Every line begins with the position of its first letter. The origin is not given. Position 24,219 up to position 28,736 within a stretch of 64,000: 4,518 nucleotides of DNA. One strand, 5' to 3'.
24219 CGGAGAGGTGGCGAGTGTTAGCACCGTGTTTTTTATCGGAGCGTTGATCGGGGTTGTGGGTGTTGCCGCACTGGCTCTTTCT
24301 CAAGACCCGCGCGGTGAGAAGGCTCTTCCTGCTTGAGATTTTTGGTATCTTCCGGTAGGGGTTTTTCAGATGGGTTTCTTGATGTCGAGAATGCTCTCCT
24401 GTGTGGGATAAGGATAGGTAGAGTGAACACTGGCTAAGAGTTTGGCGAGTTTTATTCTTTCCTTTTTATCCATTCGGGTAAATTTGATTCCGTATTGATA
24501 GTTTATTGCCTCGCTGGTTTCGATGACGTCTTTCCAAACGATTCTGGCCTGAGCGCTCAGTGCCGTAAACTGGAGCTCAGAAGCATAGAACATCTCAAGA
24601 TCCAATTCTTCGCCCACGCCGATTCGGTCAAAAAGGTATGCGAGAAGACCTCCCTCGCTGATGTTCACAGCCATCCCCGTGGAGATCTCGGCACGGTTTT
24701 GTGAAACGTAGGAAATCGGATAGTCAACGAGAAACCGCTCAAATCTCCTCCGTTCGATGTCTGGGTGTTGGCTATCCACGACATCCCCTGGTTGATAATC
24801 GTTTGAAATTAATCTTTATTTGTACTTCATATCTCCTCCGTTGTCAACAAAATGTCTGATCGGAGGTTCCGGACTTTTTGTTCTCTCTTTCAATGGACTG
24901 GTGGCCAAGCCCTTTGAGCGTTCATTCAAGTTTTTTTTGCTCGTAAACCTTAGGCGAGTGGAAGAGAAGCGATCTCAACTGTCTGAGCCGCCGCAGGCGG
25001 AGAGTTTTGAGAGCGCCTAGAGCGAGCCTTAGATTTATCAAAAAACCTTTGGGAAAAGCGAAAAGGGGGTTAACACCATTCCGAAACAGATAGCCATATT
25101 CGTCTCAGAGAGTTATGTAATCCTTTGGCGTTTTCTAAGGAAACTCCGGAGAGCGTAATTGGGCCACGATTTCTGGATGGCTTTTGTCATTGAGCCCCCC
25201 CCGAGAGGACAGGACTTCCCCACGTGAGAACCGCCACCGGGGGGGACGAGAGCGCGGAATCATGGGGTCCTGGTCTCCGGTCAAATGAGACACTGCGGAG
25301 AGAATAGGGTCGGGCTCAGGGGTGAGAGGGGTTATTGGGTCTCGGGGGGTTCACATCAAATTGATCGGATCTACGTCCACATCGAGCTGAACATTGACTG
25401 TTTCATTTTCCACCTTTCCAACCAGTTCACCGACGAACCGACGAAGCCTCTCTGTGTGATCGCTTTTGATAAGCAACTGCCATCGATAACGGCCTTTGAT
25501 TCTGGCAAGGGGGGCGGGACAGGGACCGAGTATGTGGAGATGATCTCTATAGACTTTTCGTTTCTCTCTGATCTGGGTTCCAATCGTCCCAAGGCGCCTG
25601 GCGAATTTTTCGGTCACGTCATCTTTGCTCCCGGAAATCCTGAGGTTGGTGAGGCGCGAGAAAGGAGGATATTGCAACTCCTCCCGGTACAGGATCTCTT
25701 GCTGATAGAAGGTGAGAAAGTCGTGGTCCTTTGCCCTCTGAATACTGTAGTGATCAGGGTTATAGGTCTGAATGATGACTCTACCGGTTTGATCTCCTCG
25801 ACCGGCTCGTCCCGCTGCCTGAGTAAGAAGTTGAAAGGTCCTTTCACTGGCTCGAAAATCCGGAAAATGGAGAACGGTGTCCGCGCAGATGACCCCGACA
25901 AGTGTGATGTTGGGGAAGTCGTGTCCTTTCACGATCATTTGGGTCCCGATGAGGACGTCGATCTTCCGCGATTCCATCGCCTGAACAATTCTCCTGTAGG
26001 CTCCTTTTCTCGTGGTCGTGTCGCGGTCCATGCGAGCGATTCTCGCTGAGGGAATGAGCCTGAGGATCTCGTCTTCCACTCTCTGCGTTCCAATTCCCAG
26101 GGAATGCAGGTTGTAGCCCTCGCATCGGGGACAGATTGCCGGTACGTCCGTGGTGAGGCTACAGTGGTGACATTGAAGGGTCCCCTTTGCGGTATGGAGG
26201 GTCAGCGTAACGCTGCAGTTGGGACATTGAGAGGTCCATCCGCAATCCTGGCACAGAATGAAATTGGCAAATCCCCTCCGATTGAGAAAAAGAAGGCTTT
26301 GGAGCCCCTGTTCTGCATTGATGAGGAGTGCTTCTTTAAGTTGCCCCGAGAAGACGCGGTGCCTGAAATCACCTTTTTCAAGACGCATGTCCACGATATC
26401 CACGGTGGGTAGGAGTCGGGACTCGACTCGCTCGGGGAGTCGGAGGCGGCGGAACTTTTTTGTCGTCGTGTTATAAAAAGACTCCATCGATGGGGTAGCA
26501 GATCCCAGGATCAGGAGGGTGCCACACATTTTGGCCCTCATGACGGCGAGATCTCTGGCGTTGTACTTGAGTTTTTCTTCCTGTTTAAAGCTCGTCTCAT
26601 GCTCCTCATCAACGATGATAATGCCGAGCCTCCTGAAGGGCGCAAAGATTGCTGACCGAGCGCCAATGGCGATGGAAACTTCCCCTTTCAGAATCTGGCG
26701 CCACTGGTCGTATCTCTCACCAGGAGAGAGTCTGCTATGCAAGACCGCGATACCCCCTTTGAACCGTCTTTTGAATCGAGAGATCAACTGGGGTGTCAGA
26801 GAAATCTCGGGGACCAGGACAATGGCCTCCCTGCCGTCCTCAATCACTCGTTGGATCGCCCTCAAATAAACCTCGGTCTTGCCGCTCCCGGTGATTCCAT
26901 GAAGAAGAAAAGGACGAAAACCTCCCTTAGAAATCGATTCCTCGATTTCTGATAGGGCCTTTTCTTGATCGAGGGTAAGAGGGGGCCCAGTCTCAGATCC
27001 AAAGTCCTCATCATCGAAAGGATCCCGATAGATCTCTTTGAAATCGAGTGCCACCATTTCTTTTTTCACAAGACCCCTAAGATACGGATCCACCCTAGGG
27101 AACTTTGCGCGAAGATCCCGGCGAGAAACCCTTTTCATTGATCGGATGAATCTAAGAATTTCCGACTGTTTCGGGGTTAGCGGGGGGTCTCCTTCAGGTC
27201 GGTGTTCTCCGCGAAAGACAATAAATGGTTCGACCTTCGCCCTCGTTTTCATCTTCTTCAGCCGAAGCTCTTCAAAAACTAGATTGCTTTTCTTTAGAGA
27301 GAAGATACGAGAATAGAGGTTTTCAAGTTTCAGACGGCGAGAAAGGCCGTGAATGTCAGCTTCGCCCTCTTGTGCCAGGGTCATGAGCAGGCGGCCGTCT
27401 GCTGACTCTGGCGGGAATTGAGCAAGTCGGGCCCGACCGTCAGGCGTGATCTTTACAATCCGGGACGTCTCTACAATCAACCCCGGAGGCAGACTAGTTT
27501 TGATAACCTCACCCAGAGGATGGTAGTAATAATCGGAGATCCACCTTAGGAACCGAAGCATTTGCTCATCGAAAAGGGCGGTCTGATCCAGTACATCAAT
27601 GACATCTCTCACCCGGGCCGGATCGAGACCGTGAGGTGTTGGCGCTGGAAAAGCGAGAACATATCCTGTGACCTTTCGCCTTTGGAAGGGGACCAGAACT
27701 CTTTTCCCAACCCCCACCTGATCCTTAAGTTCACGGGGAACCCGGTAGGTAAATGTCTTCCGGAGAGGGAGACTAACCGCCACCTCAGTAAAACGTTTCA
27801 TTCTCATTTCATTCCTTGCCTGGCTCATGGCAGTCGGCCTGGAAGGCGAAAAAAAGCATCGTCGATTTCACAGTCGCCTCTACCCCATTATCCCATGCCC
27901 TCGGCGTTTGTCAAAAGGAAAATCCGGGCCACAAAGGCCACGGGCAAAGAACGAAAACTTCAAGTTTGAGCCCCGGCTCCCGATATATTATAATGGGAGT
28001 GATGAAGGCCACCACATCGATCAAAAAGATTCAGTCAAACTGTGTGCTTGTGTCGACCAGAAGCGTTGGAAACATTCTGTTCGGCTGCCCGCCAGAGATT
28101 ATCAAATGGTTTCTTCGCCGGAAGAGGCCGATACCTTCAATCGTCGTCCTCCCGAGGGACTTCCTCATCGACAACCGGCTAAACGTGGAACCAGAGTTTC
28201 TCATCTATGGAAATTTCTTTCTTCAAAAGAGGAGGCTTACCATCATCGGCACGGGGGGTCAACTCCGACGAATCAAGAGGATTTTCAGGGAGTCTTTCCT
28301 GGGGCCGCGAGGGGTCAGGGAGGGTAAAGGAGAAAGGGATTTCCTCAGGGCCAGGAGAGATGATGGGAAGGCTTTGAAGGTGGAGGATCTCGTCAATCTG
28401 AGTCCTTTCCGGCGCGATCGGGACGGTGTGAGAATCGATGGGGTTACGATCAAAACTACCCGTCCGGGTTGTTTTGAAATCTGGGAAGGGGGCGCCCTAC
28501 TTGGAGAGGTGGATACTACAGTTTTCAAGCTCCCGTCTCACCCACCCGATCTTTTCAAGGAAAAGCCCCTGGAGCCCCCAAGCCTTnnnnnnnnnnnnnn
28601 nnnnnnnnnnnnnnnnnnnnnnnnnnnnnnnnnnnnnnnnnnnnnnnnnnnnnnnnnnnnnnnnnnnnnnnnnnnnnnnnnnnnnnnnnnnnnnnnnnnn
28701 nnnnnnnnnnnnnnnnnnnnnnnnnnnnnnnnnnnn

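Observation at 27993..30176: Metallo-beta-lactamase-fold hydrolase fused to two cyclic-nucleotide-binding domains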

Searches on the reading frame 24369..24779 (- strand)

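Call 16: search_protein_families(library=pfam, proteins=[window:24369-24779:-], max_evalue=0.001)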
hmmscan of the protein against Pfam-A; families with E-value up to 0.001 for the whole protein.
window:24369-24779:- (137 aa): 1 family
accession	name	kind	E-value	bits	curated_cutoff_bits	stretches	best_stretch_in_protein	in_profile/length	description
PF07238.19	PilZ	-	1e-13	51.9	22.5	1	9-116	1-101/102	PilZ domain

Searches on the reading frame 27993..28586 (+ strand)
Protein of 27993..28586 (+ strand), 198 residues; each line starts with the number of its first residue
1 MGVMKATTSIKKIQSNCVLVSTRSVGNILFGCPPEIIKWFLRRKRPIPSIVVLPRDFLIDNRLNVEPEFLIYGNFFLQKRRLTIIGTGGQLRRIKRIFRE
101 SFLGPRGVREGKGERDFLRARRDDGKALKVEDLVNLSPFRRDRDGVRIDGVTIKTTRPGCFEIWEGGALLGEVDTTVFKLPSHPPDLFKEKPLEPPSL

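Call 48: predict_structure(alignment_id=A3)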
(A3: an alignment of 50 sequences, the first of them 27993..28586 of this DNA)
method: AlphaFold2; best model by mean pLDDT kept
length: 198 residues; sequences in the alignment: 50
mean_pLDDT: 90.5   pTM: 0.85
mean pLDDT of the five models: 90.5, 89.7, 88.7, 88.0, 86.8
residues with pLDDT >= 90: 150; 70-90: 26; 50-70: 19; < 50: 3
segments of 3 or more residues with pLDDT < 50: none
pLDDT, mean of each block of 10 residues (from residue 1): 62 96 97 95 97 94 92 97 97 96 92 88 94 97 90 96 96 94 70 63
secondary structure, 60 per line:
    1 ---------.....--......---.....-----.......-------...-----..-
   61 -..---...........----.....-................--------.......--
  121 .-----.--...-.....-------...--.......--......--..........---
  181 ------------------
elements in order: E10-14 E17-22 E26-30 H36-42 E50-52 H67-77 E82-86 H88-103 H112-118 E134-138 E146-148 E151-157 E160-165 E168-174
